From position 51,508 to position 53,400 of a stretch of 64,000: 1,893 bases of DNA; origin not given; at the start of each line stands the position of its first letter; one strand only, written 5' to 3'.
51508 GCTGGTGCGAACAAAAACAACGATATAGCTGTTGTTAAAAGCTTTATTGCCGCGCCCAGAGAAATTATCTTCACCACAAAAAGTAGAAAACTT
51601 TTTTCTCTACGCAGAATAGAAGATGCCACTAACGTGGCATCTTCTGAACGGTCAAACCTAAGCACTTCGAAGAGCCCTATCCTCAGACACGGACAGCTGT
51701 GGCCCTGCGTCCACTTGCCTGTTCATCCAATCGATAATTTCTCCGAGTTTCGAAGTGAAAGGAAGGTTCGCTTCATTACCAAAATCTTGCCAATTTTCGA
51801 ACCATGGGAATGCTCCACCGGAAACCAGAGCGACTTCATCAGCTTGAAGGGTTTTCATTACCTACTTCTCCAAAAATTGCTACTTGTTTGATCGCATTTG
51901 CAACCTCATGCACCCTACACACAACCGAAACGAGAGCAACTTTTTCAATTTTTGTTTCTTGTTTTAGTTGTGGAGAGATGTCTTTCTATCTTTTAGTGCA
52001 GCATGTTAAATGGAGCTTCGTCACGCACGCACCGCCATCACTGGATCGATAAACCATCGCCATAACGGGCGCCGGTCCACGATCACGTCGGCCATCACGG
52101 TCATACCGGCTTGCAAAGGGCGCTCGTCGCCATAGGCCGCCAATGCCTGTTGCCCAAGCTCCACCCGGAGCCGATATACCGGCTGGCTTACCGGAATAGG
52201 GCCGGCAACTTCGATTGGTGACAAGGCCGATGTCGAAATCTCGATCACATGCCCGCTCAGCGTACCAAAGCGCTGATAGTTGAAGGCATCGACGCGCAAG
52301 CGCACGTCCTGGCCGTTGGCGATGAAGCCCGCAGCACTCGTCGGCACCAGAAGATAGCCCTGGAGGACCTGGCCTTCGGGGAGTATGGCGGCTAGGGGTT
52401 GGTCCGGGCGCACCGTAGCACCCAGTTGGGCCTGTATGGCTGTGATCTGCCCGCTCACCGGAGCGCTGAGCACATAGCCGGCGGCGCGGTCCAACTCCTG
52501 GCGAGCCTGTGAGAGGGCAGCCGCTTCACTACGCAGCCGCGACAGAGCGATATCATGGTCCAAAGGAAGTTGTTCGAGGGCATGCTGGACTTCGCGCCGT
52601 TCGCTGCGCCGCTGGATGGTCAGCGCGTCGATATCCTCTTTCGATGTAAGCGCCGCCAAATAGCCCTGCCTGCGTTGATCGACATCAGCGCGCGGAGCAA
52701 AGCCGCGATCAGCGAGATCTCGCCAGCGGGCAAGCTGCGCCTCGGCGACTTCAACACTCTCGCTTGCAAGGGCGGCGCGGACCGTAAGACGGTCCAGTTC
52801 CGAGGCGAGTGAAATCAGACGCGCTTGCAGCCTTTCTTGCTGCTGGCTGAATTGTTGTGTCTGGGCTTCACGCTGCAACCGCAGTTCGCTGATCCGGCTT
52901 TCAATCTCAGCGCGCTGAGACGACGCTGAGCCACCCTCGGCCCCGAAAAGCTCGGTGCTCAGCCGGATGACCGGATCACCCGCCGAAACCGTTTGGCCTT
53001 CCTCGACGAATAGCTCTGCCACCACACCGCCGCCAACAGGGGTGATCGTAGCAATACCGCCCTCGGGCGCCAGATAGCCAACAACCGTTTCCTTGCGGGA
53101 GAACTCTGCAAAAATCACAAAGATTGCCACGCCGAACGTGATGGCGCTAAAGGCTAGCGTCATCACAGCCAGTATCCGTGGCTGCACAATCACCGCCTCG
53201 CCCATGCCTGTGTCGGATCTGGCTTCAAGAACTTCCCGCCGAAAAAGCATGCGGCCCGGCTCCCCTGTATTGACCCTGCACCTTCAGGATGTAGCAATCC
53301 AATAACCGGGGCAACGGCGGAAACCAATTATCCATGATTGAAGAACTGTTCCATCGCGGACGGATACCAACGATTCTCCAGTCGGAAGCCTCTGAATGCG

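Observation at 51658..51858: Predicted mature peptide is atypical: 51 aa, anionic, Trp/Phe-rich N-terminus, no Cys, no Gly-rich tract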

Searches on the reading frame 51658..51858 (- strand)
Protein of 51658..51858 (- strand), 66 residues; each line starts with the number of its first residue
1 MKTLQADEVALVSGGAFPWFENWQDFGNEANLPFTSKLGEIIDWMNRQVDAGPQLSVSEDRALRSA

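Call 3: search_protein_families(library=pfam, proteins=[window:51658-51858:-], max_evalue=0.01)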
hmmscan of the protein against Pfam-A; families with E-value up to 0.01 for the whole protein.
window:51658-51858:- (66 aa): 0 families

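Call 5: find_homologous_proteins(query=window:51661-51858:-, max_evalue=10)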
Query seq(66 aa) (66 aa): 1 proteins with E <= 10 among 1 candidates.
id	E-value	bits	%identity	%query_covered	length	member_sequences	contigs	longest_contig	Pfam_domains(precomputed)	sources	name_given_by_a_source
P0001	1.8e-36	140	98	100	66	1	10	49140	-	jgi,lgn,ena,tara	tara:strand:- start:802 stop:1002 length:201 start_codon:yes stop_codon:yes gene_type:complete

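Call 6: search_protein_families(library=ncbifam, proteins=[window:51658-51858:-], max_evalue=0.1)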
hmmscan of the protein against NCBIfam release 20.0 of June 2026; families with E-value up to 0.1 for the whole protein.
window:51658-51858:- (66 aa): 0 families

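Call 8: find_encoding_contigs(protein=P0001, flank=10000, max_places=10)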
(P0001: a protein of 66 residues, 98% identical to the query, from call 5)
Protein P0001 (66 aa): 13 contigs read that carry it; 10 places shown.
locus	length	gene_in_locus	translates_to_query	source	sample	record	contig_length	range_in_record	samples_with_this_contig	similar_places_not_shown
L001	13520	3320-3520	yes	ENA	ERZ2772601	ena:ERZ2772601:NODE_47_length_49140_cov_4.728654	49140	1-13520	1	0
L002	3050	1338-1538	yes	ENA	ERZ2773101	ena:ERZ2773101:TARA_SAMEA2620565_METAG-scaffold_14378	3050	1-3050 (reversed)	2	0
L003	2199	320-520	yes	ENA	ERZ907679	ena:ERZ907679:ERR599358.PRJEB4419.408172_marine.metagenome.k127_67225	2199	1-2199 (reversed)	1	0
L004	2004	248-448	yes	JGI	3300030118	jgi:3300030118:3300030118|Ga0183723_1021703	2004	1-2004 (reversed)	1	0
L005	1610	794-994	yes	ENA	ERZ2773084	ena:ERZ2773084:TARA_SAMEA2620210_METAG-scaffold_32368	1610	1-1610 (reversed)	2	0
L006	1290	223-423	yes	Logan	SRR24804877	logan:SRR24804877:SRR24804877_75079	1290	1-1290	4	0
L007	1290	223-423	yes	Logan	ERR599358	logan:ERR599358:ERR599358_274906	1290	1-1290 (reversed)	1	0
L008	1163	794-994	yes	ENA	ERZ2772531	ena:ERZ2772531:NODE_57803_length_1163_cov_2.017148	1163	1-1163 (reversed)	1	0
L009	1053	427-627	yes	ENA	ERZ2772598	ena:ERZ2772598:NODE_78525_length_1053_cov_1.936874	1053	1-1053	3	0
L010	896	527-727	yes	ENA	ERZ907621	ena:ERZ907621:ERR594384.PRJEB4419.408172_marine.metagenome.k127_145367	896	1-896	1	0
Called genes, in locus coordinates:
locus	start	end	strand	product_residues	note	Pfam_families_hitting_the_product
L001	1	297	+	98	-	?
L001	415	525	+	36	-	-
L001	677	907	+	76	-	-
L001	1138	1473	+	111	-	-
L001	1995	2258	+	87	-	PF01527:HTH_Tnp_1, PF13384:HTH_23 (weak)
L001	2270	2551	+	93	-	PF13276:HTH_21 (weak)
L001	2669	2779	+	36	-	-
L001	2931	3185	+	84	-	-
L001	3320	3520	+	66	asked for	-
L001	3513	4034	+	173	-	-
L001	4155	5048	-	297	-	PF00665:rve, PF13683:rve_3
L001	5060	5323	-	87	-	PF01527:HTH_Tnp_1, PF13384:HTH_23 (weak)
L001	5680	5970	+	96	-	PF05015:HigB-like_toxin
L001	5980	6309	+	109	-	PF13560:HTH_31 (weak), PF01381:HTH_3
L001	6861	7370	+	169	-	-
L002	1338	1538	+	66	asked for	-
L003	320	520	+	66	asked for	-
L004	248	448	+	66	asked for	-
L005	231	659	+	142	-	PF26002:Beta-barrel_AprE (weak)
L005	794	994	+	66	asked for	-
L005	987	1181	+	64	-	-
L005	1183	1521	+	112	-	-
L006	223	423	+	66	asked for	-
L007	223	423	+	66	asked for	-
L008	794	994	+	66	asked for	-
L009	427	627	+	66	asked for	-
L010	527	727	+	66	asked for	-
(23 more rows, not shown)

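Call 15: search_protein_representatives(protein=window:51658-51858:-)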
Query: 66 residues. Proteins with E-value up to 0.001 (for the whole library): 5; up to 1e-10: 2; up to 1e-30: 1. The best 5 are listed.
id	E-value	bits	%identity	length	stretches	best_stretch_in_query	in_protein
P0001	5.6e-37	140.0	98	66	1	1-66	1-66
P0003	6.6e-15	70.4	24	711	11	18-58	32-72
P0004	2.2e-04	37.2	23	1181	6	15-58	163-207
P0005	5.9e-04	35.8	38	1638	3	8-35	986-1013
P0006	9.4e-04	35.2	36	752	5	7-36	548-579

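Call 19: find_related_loci(query=window:51658-51858:-, collection=genome_contigs, flank=10000)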
Query window:51658-51858:- (66 aa) in genome_contigs; peptide patterns used: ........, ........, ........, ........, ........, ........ (x = any residue, [..] = any of these).
202 stretches matched a pattern, but none encodes a relative of the query by tblastn (E <= 1e-3).

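Call 32: find_related_loci(query=A1, collection=metagenome_contigs, flank=5000)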
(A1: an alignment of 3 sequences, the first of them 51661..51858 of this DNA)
Query A1 (66 aa) in metagenome_contigs; peptide patterns used: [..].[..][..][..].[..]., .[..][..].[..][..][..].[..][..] (x = any residue, [..] = any of these).
196 stretches matched a pattern; 1 encode a relative of the query (tblastn E <= 1e-3); 1 distinct loci.
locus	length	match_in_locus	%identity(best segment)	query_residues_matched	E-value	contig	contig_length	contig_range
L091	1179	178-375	98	1-66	2e-44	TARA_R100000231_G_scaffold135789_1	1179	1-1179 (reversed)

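Call 47: predict_structure(alignment_id=A4)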
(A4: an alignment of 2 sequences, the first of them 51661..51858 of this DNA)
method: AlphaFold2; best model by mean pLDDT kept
length: 66 residues; sequences in the alignment: 2
mean_pLDDT: 59.4   pTM: 0.34
mean pLDDT of the five models: 59.4, 57.5, 56.9, 54.9, 49.7
residues with pLDDT >= 90: 0; 70-90: 15; 50-70: 32; < 50: 19
segments of 3 or more residues with pLDDT < 50: 1-12, 54-56
pLDDT, mean of each block of 10 residues (from residue 1): 41 54 72 70 68 52 57
secondary structure, 60 per line:
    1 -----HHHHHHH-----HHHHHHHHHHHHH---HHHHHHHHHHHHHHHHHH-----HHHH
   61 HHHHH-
elements in order: H6-12 H18-30 H34-51 H57-65

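Call 53: fold_search(model_id=the predicted structure, library=pdb)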
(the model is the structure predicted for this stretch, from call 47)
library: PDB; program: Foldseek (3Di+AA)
matches with E <= 10: 0; with E <= 0.001: 0
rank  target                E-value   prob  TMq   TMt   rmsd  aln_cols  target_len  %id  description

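Call 56: search_dna_similar(query=window:51661-51858:-, collection=plasmids, mode=protein, max_evalue=10, max_rows=15)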
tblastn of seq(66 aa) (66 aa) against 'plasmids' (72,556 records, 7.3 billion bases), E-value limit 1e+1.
Records with a match: 9; places in all: 9; records where one place covers at least 80% of the query: 5.
Best place of each record, by identity: 60-80% 1; <60% 8.
By first word of the organism name: Pseudomonas 4; Paraburkholderia 1; Picosynechococcus 1; Parasedimentitalea 1; Embleya 1; Azospirillum 1.
By predicted mobility (MOB-suite, as given by PLSDB): non-mobilizable 5; conjugative 3; mobilizable 1.
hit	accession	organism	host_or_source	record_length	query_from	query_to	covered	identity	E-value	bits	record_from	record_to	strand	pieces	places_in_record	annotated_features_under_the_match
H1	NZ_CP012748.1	Paraburkholderia caribensis MBA4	soil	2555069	4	65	94%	31.8%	1e+0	33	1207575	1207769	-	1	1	none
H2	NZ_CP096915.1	Pseudomonas aeruginosa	Homo sapiens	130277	1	55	83%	33.9%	6e+0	31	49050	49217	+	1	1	dnaB: replicative DNA helicase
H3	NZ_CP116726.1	Pseudomonas aeruginosa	Homo sapiens,urine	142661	1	55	83%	33.9%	6e+0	31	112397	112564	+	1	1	dnaB: replicative DNA helicase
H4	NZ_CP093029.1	Pseudomonas aeruginosa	Intubated patient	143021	1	55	83%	33.9%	6e+0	31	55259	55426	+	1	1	dnaB: replicative DNA helicase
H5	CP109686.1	Pseudomonas aeruginosa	whole organism,Sink Drain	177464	1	55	83%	33.9%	6e+0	31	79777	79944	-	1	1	dnaB: replicative DNA helicase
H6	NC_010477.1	Picosynechococcus sp. PCC 7002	-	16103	7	55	74%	32.7%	4e+0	32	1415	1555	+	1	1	N-6 DNA methylase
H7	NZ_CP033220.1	Parasedimentitalea marina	Cell culture,deep seawater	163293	9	29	32%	65.2%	1e+1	30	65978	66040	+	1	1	hypothetical protein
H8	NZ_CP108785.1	Embleya sp. NBC_00888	-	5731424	8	34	41%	48.1%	8e+0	31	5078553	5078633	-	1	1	none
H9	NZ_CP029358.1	Azospirillum thermophilum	cell culture,hot spring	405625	23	56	52%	38.2%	6e+0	31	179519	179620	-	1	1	DUF6134 family protein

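Call 57: get_annotated_region(hit=H1, flank=6000)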
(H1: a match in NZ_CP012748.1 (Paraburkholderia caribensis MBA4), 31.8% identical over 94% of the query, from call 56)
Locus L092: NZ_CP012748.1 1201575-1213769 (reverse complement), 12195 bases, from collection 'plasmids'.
description: Paraburkholderia caribensis MBA4 plasmid unnamed, complete sequence
organism: Paraburkholderia caribensis MBA4 (NCBI taxid 1323664)
taxonomy: Bacteria; Pseudomonadota; Betaproteobacteria; Burkholderiales; Burkholderiaceae; Paraburkholderia; Paraburkholderia caribensis; Paraburkholderia caribensis MBA4
host: -; source: soil; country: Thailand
typing (MOB-suite, as given by PLSDB): non-mobilizable
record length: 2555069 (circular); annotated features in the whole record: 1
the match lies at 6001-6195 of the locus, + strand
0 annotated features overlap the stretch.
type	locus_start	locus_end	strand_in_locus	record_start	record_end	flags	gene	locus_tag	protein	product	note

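Call 60: search_protein_families(library=pfam, proteins=[window:51661-51858:-, P0008], max_evalue=10)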
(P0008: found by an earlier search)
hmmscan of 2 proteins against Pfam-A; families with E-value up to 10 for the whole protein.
seq(66 aa): 0 families

P0008 (89 aa): 0 families

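Call 61: search_solved_structures(query=A1, max_evalue=10)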
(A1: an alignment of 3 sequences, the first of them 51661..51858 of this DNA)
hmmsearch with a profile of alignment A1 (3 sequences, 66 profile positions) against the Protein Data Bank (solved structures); distinct sequences matched with E-value up to 10: 0.

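Call 63: search_protein_families(library=padloc, proteins=[window:51658-51858:-], max_evalue=0.01)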
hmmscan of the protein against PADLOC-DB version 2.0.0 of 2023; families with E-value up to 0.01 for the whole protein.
window:51658-51858:- (66 aa): 0 families

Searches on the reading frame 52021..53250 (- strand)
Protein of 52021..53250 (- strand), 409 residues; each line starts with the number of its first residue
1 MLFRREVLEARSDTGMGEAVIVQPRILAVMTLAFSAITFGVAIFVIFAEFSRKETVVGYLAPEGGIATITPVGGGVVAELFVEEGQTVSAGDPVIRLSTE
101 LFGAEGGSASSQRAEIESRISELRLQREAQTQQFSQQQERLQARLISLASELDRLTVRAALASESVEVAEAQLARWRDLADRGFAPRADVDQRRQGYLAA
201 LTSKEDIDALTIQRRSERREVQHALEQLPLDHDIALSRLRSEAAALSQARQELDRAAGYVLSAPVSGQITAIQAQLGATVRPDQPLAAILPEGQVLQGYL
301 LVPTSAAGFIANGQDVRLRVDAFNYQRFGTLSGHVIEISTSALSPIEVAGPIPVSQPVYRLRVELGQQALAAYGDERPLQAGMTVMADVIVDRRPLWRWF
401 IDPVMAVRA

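Call 3: search_protein_families(library=pfam, proteins=[window:52021-53250:-], max_evalue=0.01)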
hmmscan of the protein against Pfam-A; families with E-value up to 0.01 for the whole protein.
window:52021-53250:- (409 aa): 4 families
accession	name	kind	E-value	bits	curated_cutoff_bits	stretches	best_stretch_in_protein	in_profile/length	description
PF13437.12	HlyD_3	-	8e-16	59.1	22.2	1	261-344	2-82/106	HlyD family secretion protein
PF16576.10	HlyD_D23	-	2.6e-09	37.1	30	1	211-328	77-177/214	Barrel-sandwich domain of CusB or HlyD membrane-fusion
PF13533.13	Biotin_lipoyl_2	-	2.7e-08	33.9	29.8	1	74-94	8-28/32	Biotin-lipoyl like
PF00364.28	Biotin_lipoyl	-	9.5e-08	32.2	22.1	0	74-97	50-73/73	Biotin-requiring enzyme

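Call 6: search_protein_families(library=ncbifam, proteins=[window:52021-53250:-], max_evalue=0.1)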
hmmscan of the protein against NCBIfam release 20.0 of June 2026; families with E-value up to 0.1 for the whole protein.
window:52021-53250:- (409 aa): 18 families
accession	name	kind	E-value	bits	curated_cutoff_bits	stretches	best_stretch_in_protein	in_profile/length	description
TIGR01843.1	type_I_hlyD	subfamily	2.2e-47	162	208.65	2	116-406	123-413/422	HlyD family type I secretion periplasmic adaptor subunit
TIGR03794.1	NHLM_micro_HlyD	equivalog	3e-20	72.5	156.2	1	30-341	22-339/421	NHLP bacteriocin system secretion protein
TIGR00998.1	8a0101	subfamily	1.2e-18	67.2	390.8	1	26-340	4-283/334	EmrA/EmrK family multidrug efflux transporter periplasmic adaptor subunit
TIGR01730.1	RND_mfp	subfamily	1.2e-17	63.9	94.9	2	222-328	101-203/322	efflux RND transporter periplasmic adaptor subunit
TIGR02971.1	heterocyst_DevB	subfamily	1.3e-14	54.3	129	1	56-339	3-279/327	ABC exporter membrane fusion protein, DevB family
NF007785.0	PRK10476.1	equivalog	3.8e-08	32.5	376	1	36-288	20-238/347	multidrug transporter subunit MdtN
TIGR00999.1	8a0102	subfamily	2.6e-05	23.5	319.3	1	235-320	66-153/271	CzcB/NccB family metal efflux transporter periplasmic adaptor subunit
NF005117.0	PRK06549.1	equivalog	0.00013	22.5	159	0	237-287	41-90/130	acetyl-CoA carboxylase biotin carboxyl carrier protein subunit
TIGR01000.1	bacteriocin_acc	subfamily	0.0002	20.4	258.85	1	41-128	32-122/457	bacteriocin secretion accessory protein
NF011715.0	PRK15136.1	equivalog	0.00076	18.2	563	1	172-296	142-253/390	multidrug efflux MFS transporter periplasmic adaptor subunit EmrA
NF004173.0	PRK05641.1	equivalog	0.0071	16.9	199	0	74-97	129-152/153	putative acetyl-CoA carboxylase biotin carboxyl carrier protein subunit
TIGR02168.1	SMC_prok_B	equivalog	0.0088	13.8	567.35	1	117-252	685-823/1181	chromosome segregation protein SMC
NF004309.0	PRK05704.1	equivalog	0.013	14.8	449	0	74-167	53-143/408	2-oxoglutarate dehydrogenase complex dihydrolipoyllysine-residue succinyltransferase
NF038010.1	ABC_adapt_DarC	equivalog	0.034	12.8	450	0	73-178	79-187/417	darobactin export ABC transporter periplasmic adaptor subunit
TIGR01347.1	sucB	equivalog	0.04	13.1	378.65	0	74-144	51-118/404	dihydrolipoyllysine-residue succinyltransferase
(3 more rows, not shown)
